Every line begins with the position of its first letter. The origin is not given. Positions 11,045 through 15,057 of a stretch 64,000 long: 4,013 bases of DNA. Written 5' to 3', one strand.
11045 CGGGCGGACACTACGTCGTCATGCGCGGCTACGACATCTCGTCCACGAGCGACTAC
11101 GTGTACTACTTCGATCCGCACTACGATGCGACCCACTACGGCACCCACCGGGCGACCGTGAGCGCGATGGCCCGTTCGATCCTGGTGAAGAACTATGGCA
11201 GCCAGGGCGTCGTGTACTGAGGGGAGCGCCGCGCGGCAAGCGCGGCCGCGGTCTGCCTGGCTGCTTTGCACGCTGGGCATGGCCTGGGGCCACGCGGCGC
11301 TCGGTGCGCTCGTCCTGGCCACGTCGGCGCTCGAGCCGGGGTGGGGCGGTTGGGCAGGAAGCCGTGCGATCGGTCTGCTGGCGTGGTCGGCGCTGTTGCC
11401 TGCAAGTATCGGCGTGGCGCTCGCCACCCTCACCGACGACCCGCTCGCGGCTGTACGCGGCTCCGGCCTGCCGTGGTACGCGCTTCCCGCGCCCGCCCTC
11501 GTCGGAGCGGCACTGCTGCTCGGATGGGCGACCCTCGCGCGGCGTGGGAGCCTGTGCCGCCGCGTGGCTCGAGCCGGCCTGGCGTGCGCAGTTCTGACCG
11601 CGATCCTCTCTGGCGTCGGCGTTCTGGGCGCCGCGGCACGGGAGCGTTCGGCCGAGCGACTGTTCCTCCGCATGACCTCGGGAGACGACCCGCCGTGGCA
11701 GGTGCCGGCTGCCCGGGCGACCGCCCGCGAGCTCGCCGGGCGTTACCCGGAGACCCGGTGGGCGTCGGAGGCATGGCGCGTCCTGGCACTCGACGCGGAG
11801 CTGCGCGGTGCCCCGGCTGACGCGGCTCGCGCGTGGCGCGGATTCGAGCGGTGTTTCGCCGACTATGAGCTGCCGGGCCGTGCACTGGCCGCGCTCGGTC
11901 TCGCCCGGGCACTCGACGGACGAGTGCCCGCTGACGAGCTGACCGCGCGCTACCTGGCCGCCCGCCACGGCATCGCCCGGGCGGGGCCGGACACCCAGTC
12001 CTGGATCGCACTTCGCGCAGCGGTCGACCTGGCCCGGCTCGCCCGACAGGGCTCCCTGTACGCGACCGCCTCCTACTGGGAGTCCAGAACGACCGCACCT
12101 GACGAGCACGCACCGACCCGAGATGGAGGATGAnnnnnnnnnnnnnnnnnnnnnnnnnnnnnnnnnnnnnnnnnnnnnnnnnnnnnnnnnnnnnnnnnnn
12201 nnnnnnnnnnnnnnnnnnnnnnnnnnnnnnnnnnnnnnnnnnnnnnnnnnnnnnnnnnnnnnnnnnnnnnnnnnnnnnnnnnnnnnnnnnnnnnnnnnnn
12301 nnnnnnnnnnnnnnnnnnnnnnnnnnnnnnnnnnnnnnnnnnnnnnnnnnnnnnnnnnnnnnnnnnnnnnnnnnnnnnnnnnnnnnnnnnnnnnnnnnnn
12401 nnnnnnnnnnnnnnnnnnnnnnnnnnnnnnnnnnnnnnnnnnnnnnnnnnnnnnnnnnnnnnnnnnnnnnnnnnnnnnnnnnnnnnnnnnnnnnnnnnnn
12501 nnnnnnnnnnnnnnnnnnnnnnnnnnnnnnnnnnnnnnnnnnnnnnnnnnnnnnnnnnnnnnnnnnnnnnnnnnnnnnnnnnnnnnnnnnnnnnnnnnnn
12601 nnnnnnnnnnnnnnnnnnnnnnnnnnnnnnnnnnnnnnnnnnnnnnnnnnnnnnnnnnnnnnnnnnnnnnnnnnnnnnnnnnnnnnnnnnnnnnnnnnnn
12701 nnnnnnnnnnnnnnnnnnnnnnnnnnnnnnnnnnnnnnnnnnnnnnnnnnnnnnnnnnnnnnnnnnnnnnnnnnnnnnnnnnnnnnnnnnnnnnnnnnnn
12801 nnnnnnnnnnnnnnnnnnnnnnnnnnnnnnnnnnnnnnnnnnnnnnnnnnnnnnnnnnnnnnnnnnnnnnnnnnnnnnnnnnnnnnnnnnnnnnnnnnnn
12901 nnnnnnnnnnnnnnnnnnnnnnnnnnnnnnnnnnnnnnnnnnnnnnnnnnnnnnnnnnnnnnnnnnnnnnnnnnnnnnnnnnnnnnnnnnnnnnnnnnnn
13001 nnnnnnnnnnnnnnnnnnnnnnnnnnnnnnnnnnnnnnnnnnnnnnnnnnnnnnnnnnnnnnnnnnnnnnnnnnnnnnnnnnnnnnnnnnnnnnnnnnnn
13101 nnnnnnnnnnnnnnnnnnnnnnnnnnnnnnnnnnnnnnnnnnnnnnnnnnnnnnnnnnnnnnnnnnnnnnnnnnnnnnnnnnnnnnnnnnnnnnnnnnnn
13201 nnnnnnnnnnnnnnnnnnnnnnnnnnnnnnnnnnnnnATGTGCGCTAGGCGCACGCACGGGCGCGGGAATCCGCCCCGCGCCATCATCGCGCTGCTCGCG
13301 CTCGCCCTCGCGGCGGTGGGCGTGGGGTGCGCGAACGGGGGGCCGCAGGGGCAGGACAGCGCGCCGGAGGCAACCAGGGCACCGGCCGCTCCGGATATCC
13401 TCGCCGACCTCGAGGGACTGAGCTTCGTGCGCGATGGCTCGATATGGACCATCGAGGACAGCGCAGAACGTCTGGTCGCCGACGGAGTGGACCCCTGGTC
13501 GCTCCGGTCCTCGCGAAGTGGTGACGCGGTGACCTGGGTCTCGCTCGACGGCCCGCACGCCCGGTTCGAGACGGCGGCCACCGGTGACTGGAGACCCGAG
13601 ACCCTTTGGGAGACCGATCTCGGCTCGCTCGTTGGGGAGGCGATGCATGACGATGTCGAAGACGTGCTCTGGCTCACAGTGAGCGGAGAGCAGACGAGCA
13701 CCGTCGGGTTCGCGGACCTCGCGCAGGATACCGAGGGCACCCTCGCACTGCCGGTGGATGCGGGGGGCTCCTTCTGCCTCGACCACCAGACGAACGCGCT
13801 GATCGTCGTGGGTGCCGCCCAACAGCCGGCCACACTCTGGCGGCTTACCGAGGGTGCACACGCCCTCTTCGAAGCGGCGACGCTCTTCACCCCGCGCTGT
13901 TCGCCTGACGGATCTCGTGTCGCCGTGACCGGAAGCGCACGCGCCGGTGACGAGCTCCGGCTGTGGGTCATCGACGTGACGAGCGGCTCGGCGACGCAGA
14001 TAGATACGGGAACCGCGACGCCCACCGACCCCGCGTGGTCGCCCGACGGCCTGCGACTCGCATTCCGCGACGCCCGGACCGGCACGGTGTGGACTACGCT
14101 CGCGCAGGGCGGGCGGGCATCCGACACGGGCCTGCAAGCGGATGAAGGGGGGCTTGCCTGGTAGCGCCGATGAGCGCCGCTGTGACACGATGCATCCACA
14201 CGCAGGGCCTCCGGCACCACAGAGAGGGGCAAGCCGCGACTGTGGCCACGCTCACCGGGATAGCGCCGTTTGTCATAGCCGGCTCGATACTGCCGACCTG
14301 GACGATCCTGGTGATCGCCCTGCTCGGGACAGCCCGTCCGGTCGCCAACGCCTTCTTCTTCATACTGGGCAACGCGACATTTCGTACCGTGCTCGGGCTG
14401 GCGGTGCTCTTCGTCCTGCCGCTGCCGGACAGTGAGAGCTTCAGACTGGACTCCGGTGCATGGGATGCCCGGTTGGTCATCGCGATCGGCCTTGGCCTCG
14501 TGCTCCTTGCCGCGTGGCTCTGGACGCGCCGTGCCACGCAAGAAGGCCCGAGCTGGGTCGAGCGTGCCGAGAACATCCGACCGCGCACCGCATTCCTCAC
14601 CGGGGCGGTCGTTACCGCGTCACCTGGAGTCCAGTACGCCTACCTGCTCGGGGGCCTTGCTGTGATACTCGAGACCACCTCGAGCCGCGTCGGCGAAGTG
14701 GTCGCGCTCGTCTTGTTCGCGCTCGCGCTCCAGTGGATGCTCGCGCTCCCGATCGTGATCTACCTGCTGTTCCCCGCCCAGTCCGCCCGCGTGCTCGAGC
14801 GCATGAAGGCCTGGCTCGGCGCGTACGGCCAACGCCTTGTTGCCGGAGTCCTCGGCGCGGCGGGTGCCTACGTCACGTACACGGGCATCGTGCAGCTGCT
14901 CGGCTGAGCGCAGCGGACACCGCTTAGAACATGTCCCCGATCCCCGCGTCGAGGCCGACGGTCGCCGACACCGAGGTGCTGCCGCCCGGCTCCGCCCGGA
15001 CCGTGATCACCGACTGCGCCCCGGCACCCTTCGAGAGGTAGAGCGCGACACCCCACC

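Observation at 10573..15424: Opposite-strand envelope operon of unknown function headed by a lower-GC secreted C39-like cysteine peptidase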

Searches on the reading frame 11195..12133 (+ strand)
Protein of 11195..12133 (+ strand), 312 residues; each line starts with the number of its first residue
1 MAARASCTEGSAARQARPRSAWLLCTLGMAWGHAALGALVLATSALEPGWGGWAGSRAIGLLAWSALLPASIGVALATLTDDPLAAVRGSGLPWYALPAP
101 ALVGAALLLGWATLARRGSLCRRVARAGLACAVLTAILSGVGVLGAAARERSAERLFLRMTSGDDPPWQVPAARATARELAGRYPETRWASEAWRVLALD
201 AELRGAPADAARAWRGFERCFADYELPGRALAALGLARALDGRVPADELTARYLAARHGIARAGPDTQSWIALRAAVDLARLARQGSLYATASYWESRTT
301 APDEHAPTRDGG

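Call 3: search_protein_families(library=pfam, proteins=[window:11195-12133:+], max_evalue=1)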
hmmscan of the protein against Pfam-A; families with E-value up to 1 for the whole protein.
window:11195-12133:+ (312 aa): 1 family
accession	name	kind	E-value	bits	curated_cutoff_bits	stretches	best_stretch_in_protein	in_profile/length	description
PF11784.13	DUF3320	-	0.19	12.1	25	1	242-266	24-47/50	Protein of unknown function (DUF3320)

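Call 4: search_protein_families(library=ncbifam, proteins=[window:11195-12133:+], max_evalue=1)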
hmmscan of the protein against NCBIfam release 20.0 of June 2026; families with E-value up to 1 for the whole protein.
window:11195-12133:+ (312 aa): 1 family
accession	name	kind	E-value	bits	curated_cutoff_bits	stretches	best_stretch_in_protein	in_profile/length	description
TIGR00980.1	3a0801so1tim17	subfamily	0.018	14.7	251.05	1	80-145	74-131/170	mitochondrial import inner membrane translocase subunit tim17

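Call 16: find_homologous_proteins(query=window:11195-12133:+)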
Query window:11195-12133:+ (312 aa): 3 proteins with E <= 0.001 among 8000 candidates.
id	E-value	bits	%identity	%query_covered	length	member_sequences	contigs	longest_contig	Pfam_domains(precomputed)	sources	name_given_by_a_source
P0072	3.4e-173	593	100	91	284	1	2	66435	-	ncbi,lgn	-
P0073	6.3e-116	405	66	100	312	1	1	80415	-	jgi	-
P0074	1.5e-61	226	53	76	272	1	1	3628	-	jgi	jgi:hypothetical protein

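Call 39: predict_structure(alignment_id=A2)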
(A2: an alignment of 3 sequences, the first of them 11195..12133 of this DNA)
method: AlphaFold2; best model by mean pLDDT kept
length: 312 residues; sequences in the alignment: 3
mean_pLDDT: 61.8   pTM: 0.52
mean pLDDT of the five models: 61.8, 61.5, 60.5, 59.4, 57.1
residues with pLDDT >= 90: 24; 70-90: 90; 50-70: 102; < 50: 96
segments of 3 or more residues with pLDDT < 50: 1-22, 45-48, 73-99, 264-273, 286-295, 297-312
pLDDT, mean of each block of 10 residues (from residue 1): 33 38 51 57 50 58 54 44 43 46 56 60 68 68 74 83 76 93 84 87 90 88 63 82 82 72 49 51 48 44 33 27
secondary structure, 60 per line:
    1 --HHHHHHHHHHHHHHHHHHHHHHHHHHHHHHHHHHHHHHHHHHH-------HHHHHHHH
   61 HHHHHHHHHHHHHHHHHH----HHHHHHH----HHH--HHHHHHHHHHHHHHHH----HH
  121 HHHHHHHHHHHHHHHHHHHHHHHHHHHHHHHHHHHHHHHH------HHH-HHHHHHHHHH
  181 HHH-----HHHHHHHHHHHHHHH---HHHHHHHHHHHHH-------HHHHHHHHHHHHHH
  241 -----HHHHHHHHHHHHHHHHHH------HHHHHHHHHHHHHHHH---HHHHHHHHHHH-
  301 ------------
elements in order: H3-45 H53-78 H83-89 H99-114 H119-160 H171-183 H189-203 H207-219 H227-240 H246-263 H270-285 H289-299

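Call 47: fold_search(model_id=the predicted structure, library=pdb)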
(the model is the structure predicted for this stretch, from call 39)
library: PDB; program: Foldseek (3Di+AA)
matches with E <= 10: 817; with E <= 0.001: 0
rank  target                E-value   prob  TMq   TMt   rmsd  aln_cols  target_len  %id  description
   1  9gzg_A                1.9e-02  1.00  0.32  0.54   5.7       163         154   18  Crystal structure of CTPR4E4 mutant (released 2025-10-15)
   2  6swu_D                2.4e-02  1.00  0.33  0.35   6.3       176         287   16  Crystal structure of the TPR domain of KLC1 in complex with an engineered high-affinity cargo peptide. (released 2020-09-30)
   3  7obi_B                2.5e-02  1.00  0.30  0.56   5.4       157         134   16  Consensus tetratricopeptide repeat protein type RV4 (released 2022-02-23)
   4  6b85_A                2.6e-02  1.00  0.31  0.41  11.3       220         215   15  Crystal structure of transmembrane protein TMHC4_R (released 2018-03-14)
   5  7obi_A                3.4e-02  1.00  0.28  0.54   5.6       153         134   18  Consensus tetratricopeptide repeat protein type RV4 (released 2022-02-23)
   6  6swu_E                3.7e-02  1.00  0.33  0.35   6.2       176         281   16  Crystal structure of the TPR domain of KLC1 in complex with an engineered high-affinity cargo peptide. (released 2020-09-30)
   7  2ho1_A                3.7e-02  0.99  0.29  0.38  14.3       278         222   15  Functional Characterization of Pseudomonas Aeruginosa pilF (released 2006-07-25)
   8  7rdr_A                4.1e-02  0.85  0.22  0.15  18.9       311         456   15  Circular tandem repeat protein with novel repeat topology and enhanced subunit contact surfaces (released 2021-09-01)
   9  8zht_B                5.5e-02  1.00  0.32  0.51   5.1       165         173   14  Structure of PpiD-YfgM complex (released 2025-02-12)
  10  6swu_C                5.5e-02  1.00  0.32  0.34   6.4       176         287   16  Crystal structure of the TPR domain of KLC1 in complex with an engineered high-affinity cargo peptide. (released 2020-09-30)
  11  5fjy_A                5.5e-02  1.00  0.30  0.34   6.2       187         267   17  Crystal structure of mouse kinesin light chain 2 (residues 161-480) (released 2016-02-24)
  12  6swu_A                5.5e-02  1.00  0.28  0.30   5.7       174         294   17  Crystal structure of the TPR domain of KLC1 in complex with an engineered high-affinity cargo peptide. (released 2020-09-30)
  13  6swu_F                6.3e-02  1.00  0.31  0.33   6.8       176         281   19  Crystal structure of the TPR domain of KLC1 in complex with an engineered high-affinity cargo peptide. (released 2020-09-30)
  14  9rtt_Q                6.9e-02  0.98  0.31  0.13  15.7       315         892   13  Activated Elongation Complex with IWS1 and ELOF1 (released 2025-09-03)
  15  8chy                  6.9e-02  0.95  0.28  0.31  16.4       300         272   14  Crystal structure of an 8-repeat consensus TPR superhelix with Zinc. (released 2024-02-21)
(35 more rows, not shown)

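Call 49: search_protein_families(library=phrogs, proteins=[window:11195-12133:+], max_evalue=0.01)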
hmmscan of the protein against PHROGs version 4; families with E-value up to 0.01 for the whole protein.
window:11195-12133:+ (312 aa): 0 families

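Call 85: search_protein_families(library=padloc, proteins=[window:11195-12133:+], max_evalue=0.01)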
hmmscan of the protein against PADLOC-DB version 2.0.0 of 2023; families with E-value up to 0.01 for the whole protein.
window:11195-12133:+ (312 aa): 0 families

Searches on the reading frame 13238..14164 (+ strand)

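Call 3: search_protein_families(library=pfam, proteins=[window:13238-14164:+], max_evalue=1)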
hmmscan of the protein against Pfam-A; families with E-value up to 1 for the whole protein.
window:13238-14164:+ (308 aa): 3 families
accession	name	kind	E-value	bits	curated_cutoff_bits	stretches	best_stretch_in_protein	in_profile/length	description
PF07676.18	PD40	-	1.8e-05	25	20.9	1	260-277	9-26/38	WD40-like Beta Propeller Repeat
PF25174.1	Beta-prop_THOC3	-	0.012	15.1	305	1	142-276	142-271/272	THOC3 beta-propeller domain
PF00930.27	DPPIV_N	-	0.11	11.6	22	1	223-276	2-59/354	Dipeptidyl peptidase IV (DPP IV) N-terminal region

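Call 4: search_protein_families(library=ncbifam, proteins=[window:13238-14164:+], max_evalue=1)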
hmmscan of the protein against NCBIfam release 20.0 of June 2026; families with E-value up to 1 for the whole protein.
window:13238-14164:+ (308 aa): 4 families
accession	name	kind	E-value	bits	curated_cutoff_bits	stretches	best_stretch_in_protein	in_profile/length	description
TIGR02800.1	propeller_TolB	equivalog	2.4e-11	43.3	343.15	1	214-283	235-302/418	Tol-Pal system beta propeller repeat protein TolB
NF033523.0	lasso_peptidase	equivalog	4e-05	22.6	400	1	248-295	76-125/638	Atxe2 family lasso peptide isopeptidase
NF002183.0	PRK01029.1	equivalog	0.00025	20.2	405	1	218-281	285-392/429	Tol-Pal system protein TolB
NF053518.1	DipepPtdsDpp5Prph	equivalog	0.053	12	900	1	217-292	15-96/655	dipeptidyl-peptidase Dpp5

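Call 49: search_protein_families(library=phrogs, proteins=[window:13238-14164:+], max_evalue=0.01)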
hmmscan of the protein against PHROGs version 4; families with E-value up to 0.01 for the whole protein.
window:13238-14164:+ (308 aa): 0 families

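Call 85: search_protein_families(library=padloc, proteins=[window:13238-14164:+], max_evalue=0.01)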
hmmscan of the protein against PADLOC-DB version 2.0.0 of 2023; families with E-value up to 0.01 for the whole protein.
window:13238-14164:+ (308 aa): 0 families

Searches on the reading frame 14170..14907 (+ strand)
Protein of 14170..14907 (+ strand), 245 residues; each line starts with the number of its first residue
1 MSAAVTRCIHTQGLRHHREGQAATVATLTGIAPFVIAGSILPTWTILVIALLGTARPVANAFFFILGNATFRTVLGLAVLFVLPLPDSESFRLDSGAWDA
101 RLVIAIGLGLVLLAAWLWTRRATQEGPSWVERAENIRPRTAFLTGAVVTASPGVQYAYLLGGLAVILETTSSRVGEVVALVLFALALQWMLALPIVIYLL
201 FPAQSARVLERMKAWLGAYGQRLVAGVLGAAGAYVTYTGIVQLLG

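Call 3: search_protein_families(library=pfam, proteins=[window:14170-14907:+], max_evalue=1)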
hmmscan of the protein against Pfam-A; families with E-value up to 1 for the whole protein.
window:14170-14907:+ (245 aa): 1 family
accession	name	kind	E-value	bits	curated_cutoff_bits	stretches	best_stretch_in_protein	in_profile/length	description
PF11139.14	SfLAP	-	4.5e-30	105.1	35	1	42-240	12-212/213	Sap, sulfolipid-1-addressing protein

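Call 4: search_protein_families(library=ncbifam, proteins=[window:14170-14907:+], max_evalue=1)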
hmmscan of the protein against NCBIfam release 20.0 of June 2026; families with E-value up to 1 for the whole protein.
window:14170-14907:+ (245 aa): 1 family
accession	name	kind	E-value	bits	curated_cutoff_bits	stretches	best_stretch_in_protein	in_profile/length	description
TIGR00847.1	ccoS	equivalog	0.019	14.6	28.35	1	102-124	8-30/51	cbb3-type cytochrome oxidase assembly protein CcoS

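Call 49: search_protein_families(library=phrogs, proteins=[window:14242-14907:+], max_evalue=0.01)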
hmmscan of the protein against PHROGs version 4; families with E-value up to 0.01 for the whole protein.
window:14242-14907:+ (221 aa): 0 families

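Call 85: search_protein_families(library=padloc, proteins=[window:14242-14907:+], max_evalue=0.01)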
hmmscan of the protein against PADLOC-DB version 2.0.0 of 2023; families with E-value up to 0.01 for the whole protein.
window:14242-14907:+ (221 aa): 0 families
